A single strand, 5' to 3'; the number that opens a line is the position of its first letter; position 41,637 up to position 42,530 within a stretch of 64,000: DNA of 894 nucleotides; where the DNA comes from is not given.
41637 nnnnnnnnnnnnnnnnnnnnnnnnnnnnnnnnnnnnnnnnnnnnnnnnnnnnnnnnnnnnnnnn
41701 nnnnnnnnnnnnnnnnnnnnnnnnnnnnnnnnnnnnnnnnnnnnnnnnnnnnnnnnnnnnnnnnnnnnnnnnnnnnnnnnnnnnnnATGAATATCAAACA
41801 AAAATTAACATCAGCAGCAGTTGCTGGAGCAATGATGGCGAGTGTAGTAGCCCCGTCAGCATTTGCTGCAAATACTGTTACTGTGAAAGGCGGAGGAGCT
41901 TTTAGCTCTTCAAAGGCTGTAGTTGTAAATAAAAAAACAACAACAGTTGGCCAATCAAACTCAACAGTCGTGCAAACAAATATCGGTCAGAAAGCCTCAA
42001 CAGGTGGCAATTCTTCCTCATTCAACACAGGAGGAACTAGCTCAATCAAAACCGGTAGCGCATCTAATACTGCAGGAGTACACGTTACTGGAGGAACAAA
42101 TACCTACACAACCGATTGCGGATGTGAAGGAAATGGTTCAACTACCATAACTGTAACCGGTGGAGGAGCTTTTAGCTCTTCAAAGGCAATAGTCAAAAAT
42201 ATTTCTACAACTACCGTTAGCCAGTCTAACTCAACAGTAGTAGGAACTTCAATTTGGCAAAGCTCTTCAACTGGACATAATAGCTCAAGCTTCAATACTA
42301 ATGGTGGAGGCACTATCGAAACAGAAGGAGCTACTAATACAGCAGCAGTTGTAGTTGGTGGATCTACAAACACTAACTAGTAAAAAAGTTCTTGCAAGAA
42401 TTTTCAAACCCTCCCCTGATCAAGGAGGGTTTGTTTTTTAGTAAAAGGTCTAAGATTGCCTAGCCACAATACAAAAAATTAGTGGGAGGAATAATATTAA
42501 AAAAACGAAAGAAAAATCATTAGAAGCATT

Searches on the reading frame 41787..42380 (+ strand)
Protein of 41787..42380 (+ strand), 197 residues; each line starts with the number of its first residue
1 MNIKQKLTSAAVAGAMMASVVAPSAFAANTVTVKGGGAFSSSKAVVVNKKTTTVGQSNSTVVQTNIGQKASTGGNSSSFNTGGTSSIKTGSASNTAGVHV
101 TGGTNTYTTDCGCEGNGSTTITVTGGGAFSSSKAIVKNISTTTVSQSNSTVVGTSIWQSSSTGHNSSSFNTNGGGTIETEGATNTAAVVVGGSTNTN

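Call 7: search_protein_families(library=pfam, proteins=[window:41787-42380:+])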
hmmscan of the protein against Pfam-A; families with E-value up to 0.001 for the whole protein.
window:41787-42380:+ (197 aa): 0 families

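Call 13: find_encoding_contigs(protein=window:41787-42380:+, flank=3000, max_places=10)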
Protein window:41787-42380:+ (197 aa): 3 contigs read that carry it; 3 places shown.
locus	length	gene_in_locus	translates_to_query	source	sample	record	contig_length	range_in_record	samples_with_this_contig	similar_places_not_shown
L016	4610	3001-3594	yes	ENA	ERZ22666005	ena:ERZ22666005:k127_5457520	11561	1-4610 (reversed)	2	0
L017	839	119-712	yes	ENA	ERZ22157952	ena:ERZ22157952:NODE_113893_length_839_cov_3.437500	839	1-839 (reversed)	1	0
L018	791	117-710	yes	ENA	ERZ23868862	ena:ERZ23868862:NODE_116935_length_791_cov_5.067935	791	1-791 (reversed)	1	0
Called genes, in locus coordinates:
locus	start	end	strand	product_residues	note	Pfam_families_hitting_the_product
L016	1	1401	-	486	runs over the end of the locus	PF00009:GTP_EFTU, PF00071:Ras (weak), PF01926:MMR_HSR1, PF08477:Roc (weak), PF22042:EF-G_D2, PF03144:GTP_EFTU_D2 (faint), PF11987:IF-2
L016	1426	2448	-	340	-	PF08529:NusA_N (weak), PF13184:KH_NusA_1st, PF26594:KH_NusA_2nd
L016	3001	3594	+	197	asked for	-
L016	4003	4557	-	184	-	PF04203:Sortase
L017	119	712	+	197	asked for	-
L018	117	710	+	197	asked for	-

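Call 32: find_homologous_proteins(query=window:41787-42380:+, max_evalue=0.00001)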
Query window:41787-42380:+ (197 aa): 55 proteins with E <= 0.00001 among 1943 candidates.
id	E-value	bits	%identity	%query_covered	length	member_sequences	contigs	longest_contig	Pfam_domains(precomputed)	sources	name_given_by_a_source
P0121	9.3e-51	190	60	100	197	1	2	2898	-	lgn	-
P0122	3.0e-50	188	61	100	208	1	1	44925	-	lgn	-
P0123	1.4e-48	183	59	100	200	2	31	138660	-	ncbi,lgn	-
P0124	1.7e-48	183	57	100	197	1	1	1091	-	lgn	-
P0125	7.4e-48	181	59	100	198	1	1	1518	-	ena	-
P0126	7.1e-47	177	58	100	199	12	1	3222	-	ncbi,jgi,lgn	-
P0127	1.0e-46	177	58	100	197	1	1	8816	-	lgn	-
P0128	1.2e-45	173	55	100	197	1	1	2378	-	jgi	-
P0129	1.3e-44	170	56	100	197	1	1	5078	-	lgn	-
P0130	1.9e-44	170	58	100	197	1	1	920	-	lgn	-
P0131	5.7e-44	168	55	100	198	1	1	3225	-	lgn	-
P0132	8.6e-44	167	58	93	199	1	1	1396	-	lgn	-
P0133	1.2e-43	167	58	100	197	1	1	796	-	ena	-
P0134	7.3e-43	164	59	86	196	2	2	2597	-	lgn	-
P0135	3.2e-42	162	53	100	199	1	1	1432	-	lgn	-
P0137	7.4e-42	161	56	100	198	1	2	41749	-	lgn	-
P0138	6.0e-41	158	54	100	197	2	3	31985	-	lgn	-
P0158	2.9e-26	110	44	99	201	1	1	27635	-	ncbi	ncbi:MAG: hypothetical protein ACM3IJ_05145 [Candidatus Levyibacteriota bacterium]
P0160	1.2e-24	105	49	89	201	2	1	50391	-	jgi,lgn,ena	-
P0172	5.9e-18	83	46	81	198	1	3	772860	-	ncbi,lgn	-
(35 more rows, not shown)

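Call 33: find_encoding_contigs(protein=P0123, flank=2500, max_places=10)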
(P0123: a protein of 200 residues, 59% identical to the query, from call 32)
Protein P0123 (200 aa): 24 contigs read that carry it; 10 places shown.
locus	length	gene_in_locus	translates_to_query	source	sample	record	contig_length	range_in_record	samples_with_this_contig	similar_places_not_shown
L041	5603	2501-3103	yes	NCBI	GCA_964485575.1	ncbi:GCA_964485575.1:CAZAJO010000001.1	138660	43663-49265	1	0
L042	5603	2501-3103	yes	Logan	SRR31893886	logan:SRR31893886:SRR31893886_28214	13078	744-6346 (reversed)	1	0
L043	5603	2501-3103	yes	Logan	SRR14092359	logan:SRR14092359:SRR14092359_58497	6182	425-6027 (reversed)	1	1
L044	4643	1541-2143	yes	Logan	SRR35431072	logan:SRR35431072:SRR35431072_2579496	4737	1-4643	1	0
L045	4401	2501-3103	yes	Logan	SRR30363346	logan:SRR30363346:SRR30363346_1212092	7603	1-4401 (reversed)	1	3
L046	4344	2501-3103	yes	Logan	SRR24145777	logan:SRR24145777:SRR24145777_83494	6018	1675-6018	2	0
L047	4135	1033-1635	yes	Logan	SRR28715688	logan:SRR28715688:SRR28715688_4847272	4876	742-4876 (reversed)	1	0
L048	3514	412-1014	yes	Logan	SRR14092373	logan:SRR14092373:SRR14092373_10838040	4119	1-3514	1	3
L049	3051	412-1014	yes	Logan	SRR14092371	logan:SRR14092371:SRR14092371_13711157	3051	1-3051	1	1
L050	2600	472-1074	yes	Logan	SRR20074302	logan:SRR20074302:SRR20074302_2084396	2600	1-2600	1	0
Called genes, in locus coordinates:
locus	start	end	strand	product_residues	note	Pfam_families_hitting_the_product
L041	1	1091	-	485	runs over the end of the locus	PF00009:GTP_EFTU, PF00071:Ras (weak), PF01926:MMR_HSR1, PF22042:EF-G_D2, PF03144:GTP_EFTU_D2 (faint), PF11987:IF-2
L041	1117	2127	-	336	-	PF08529:NusA_N, PF13184:KH_NusA_1st, PF26594:KH_NusA_2nd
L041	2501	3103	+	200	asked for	-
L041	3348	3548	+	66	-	-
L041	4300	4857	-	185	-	PF04203:Sortase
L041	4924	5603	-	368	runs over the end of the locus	-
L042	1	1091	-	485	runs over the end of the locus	PF00009:GTP_EFTU, PF00071:Ras (weak), PF01926:MMR_HSR1, PF22042:EF-G_D2, PF03144:GTP_EFTU_D2 (faint), PF11987:IF-2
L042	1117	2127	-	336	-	PF08529:NusA_N, PF13184:KH_NusA_1st, PF26594:KH_NusA_2nd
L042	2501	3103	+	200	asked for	-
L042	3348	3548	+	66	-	-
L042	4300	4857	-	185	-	PF04203:Sortase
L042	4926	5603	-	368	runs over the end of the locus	-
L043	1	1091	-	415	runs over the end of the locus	?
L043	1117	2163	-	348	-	PF08529:NusA_N, PF13184:KH_NusA_1st, PF26594:KH_NusA_2nd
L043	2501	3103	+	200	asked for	-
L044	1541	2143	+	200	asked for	-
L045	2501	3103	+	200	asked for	-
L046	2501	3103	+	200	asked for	-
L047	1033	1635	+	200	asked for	-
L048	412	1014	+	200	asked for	-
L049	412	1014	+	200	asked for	-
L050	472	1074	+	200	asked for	-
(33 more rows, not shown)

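Call 34: find_encoding_contigs(protein=P0122, flank=2500, max_places=3)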
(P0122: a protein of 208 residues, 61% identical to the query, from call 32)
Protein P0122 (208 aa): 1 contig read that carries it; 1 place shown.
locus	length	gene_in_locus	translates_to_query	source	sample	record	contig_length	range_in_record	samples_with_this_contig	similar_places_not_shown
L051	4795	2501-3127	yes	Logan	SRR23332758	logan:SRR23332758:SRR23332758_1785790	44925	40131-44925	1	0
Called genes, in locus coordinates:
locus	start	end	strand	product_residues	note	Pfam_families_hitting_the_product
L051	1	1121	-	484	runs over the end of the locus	PF00009:GTP_EFTU, PF00071:Ras (weak), PF00350:Dynamin_N (faint), PF01926:MMR_HSR1, PF08477:Roc (weak), PF14578:GTP_EFTU_D4 (faint), PF22042:EF-G_D2, PF11987:IF-2, +1 more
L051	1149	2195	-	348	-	PF08529:NusA_N, PF13184:KH_NusA_1st, PF26594:KH_NusA_2nd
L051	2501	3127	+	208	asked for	-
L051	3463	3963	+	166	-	-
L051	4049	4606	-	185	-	PF04203:Sortase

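Call 35: find_encoding_contigs(protein=P0137, flank=2500, max_places=3)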
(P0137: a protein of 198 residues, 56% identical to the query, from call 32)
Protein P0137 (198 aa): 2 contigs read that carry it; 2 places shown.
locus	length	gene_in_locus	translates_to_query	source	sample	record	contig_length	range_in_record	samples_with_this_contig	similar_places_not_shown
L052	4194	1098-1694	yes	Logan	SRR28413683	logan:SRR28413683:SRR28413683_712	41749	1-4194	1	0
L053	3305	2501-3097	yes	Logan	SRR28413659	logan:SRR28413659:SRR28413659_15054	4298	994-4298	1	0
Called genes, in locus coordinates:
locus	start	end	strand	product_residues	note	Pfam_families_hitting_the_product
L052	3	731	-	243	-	?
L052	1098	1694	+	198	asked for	-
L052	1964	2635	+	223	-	PF03118:RNA_pol_A_CTD (weak)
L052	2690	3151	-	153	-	PF04203:Sortase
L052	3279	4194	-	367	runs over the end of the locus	-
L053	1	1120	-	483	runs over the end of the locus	PF00009:GTP_EFTU, PF00071:Ras (weak), PF00350:Dynamin_N (faint), PF01926:MMR_HSR1, PF08477:Roc (weak), PF03144:GTP_EFTU_D2 (faint), PF22042:EF-G_D2, PF11987:IF-2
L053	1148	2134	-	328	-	PF08529:NusA_N, PF13184:KH_NusA_1st, PF26594:KH_NusA_2nd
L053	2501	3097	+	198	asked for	-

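Call 38: find_encoding_contigs(protein=P0158, flank=2500, max_places=3)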
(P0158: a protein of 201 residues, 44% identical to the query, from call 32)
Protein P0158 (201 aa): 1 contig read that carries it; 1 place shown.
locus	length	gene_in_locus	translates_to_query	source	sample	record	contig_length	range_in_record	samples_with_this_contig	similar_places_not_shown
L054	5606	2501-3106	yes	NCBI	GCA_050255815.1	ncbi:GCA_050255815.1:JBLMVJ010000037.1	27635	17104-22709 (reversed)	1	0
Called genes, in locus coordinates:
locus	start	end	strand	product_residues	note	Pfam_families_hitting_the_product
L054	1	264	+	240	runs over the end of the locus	PF04203:Sortase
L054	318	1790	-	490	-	-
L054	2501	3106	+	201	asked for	-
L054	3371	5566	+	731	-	PF26449:DUF8128, PF01935:DUF87, PF10412:TrwB_AAD_bind, PF12696:TraG-D_C (faint)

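Call 39: find_encoding_contigs(protein=P0160, flank=2500, max_places=3)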
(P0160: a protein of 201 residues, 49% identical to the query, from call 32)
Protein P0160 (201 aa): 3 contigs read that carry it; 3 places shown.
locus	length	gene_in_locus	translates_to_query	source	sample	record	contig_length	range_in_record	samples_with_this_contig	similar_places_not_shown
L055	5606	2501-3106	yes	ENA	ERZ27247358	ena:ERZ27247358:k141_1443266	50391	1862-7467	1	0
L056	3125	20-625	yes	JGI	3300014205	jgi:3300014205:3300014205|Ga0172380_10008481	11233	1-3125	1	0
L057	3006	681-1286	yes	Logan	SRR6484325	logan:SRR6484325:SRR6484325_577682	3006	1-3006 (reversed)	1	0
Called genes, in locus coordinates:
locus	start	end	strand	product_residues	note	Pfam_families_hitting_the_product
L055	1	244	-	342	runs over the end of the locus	PF08529:NusA_N, PF13184:KH_NusA_1st, PF26594:KH_NusA_2nd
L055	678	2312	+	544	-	PF00353:HemolysinCabind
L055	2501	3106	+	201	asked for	-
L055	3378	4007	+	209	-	PF03118:RNA_pol_A_CTD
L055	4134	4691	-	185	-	PF04203:Sortase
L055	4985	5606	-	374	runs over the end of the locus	-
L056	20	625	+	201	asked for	-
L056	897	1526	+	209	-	PF03118:RNA_pol_A_CTD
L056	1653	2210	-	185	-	PF04203:Sortase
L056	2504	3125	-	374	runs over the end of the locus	-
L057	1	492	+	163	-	?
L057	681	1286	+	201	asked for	-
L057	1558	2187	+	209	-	PF03118:RNA_pol_A_CTD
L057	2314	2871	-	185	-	PF04203:Sortase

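Call 40: find_encoding_contigs(protein=P0172, flank=2500, max_places=3)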
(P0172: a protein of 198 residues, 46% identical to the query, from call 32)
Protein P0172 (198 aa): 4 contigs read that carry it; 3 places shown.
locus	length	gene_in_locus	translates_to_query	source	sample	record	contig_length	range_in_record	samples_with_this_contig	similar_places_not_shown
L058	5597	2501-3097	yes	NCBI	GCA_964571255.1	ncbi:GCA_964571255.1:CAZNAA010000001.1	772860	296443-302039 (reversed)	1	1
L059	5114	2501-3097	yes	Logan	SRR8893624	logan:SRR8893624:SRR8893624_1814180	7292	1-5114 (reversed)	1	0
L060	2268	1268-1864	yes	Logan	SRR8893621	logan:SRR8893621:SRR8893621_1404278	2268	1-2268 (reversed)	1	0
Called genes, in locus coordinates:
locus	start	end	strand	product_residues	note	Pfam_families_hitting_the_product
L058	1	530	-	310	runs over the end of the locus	PF00768:Peptidase_S11, PF13354:Beta-lactamase2 (weak)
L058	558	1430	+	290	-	PF03372:Exo_endo_phos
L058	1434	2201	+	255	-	PF02673:BacA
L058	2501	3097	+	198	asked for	-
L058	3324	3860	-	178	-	PF04203:Sortase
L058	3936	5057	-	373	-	-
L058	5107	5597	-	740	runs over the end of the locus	-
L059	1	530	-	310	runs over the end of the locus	PF00768:Peptidase_S11, PF13354:Beta-lactamase2 (weak)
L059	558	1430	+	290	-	PF03372:Exo_endo_phos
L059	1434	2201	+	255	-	PF02673:BacA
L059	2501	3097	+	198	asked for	-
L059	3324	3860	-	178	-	PF04203:Sortase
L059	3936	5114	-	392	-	?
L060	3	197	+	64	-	?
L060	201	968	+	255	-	PF02673:BacA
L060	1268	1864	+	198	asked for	-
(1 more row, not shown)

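Call 44: search_protein_families(library=ncbifam, proteins=[window:41787-42380:+, L055:3378-4007:+, L055:678-2312:+], max_evalue=0.01)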
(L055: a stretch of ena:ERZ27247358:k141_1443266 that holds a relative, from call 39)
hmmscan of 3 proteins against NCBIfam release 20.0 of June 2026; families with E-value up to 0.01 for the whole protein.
window:41787-42380:+ (197 aa): 0 families

L055:3378-4007:+ (209 aa): 9 families
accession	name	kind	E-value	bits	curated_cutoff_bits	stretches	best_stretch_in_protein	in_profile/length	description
NF003519.0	PRK05182.2-5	equivalog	7.6e-12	44.8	277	1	125-183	254-312/320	DNA-directed RNA polymerase subunit alpha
NF003515.0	PRK05182.2-1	equivalog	1.1e-09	38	406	1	125-182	250-307/314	DNA-directed RNA polymerase subunit alpha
NF003514.0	PRK05182.1-4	equivalog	1.1e-09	37.4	434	1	125-184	248-307/338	DNA-directed RNA polymerase subunit alpha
TIGR02027.1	rpoA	equivalog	1.3e-08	34.4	227.8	1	125-180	235-290/298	DNA-directed RNA polymerase subunit alpha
NF003518.0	PRK05182.2-4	equivalog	2.2e-08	33.6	523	1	125-183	248-306/312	DNA-directed RNA polymerase subunit alpha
NF003516.0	PRK05182.2-2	equivalog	3.5e-08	33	353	1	125-177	246-298/315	DNA-directed RNA polymerase subunit alpha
NF003513.0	PRK05182.1-2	equivalog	9.8e-08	31.3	302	1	127-182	257-312/338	DNA-directed RNA polymerase subunit alpha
NF003517.0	PRK05182.2-3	equivalog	1.3e-06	27.6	356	1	127-183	260-316/344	DNA-directed RNA polymerase subunit alpha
NF033442.0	BREX_PglW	equivalog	0.0056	14.4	990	1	121-178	793-850/1391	BREX system serine/threonine kinase PglW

L055:678-2312:+ (544 aa): 6 families
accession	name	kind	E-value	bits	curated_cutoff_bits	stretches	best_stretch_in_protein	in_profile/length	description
NF046115.1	Ca_rpt_SMc04171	equivalog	1.2e-17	64.3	625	2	450-523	415-488/574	SMc04171 family calcium-binding repeat protein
NF033943.0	RTX_toxin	subfamily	3e-16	58.8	1000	2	458-529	687-758/930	RTX family hemolysin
NF033203.1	entero_EhxA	exception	4.3e-12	45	2000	2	458-531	720-793/997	enterohemolysin EhxA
NF053766.1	ZapA_metallo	exception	3.2e-06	26.4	940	2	436-487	335-386/483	ZapA family metalloprotease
NF035945.1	Zn_serralysin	subfamily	1.1e-05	24.8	500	1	462-504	323-365/462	serralysin family metalloprotease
NF050046.1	PueAB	exception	0.0012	17.3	670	0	411-461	367-417/616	polyurethane esterase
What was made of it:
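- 41787..42380 (+): Regulated gene: a 197-aa secreted protein made of two Gly/Ser/Thr/Asn-rich repeats, with a signal peptide ending AFA-A. The family is seen only in Levybacteria. Its own terminator follows at about 42408-42440. No Pfam or NCBIfam match (calls 7, 44).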

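Call 46: find_encoding_contigs(protein=P0138, flank=2500, max_places=10)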
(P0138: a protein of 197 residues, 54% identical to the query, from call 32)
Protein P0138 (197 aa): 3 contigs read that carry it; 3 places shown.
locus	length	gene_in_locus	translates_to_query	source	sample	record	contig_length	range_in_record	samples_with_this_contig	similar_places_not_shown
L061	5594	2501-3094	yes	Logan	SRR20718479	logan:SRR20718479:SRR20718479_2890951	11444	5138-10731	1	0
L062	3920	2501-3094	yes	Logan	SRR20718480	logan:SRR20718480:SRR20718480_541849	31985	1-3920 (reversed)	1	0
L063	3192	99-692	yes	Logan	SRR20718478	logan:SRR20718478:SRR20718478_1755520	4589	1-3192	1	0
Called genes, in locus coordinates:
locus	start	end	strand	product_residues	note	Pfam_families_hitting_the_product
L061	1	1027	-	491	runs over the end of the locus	PF00009:GTP_EFTU, PF00071:Ras (weak), PF01926:MMR_HSR1, PF08477:Roc (faint), PF22042:EF-G_D2, PF11987:IF-2, PF03144:GTP_EFTU_D2 (weak)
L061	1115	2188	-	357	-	PF08529:NusA_N, PF13184:KH_NusA_1st, PF26594:KH_NusA_2nd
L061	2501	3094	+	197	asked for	-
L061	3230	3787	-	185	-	PF04203:Sortase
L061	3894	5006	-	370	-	-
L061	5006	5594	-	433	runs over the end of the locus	?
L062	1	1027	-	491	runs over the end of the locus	PF00009:GTP_EFTU, PF00071:Ras (weak), PF01926:MMR_HSR1, PF08477:Roc (faint), PF22042:EF-G_D2, PF11987:IF-2, PF03144:GTP_EFTU_D2 (weak)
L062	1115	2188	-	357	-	PF08529:NusA_N, PF13184:KH_NusA_1st, PF26594:KH_NusA_2nd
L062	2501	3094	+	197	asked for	-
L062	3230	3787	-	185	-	PF04203:Sortase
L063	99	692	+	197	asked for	-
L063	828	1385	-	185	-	PF04203:Sortase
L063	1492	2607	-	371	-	-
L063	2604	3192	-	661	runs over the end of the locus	?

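Call 73: predict_structure(alignment_id=A2)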
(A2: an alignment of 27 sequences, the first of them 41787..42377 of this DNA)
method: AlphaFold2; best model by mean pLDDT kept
length: 197 residues; sequences in the alignment: 27
mean_pLDDT: 51.2   pTM: 0.32
mean pLDDT of the five models: 51.2, 49.1, 48.9, 43.9, 32.3
residues with pLDDT >= 90: 0; 70-90: 0; 50-70: 110; < 50: 87
segments of 3 or more residues with pLDDT < 50: 1-28, 63-68, 76-81, 92-97, 104-106, 110-116, 167-171, 179-182, 184-189
pLDDT, mean of each block of 10 residues (from residue 1): 33 34 43 61 64 57 49 49 49 48 51 51 63 63 58 52 51 51 49 48
secondary structure, 60 per line:
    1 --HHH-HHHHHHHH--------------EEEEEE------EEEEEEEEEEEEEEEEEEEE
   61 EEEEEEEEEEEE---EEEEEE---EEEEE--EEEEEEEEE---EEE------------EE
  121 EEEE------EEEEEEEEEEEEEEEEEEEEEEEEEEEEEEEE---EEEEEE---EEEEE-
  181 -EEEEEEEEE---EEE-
elements in order: H7-14 E29-34 E41-72 E76-81 E85-89 E92-100 E104-106 E119-124 E131-162 E166-171 E175-179 E182-190 E194-196
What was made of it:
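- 41787..42380 (+): The AlphaFold model is all-beta but low-confidence (call 73).
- Tried and rejected: Too poor (pLDDT 51) for a fold search (call 73).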
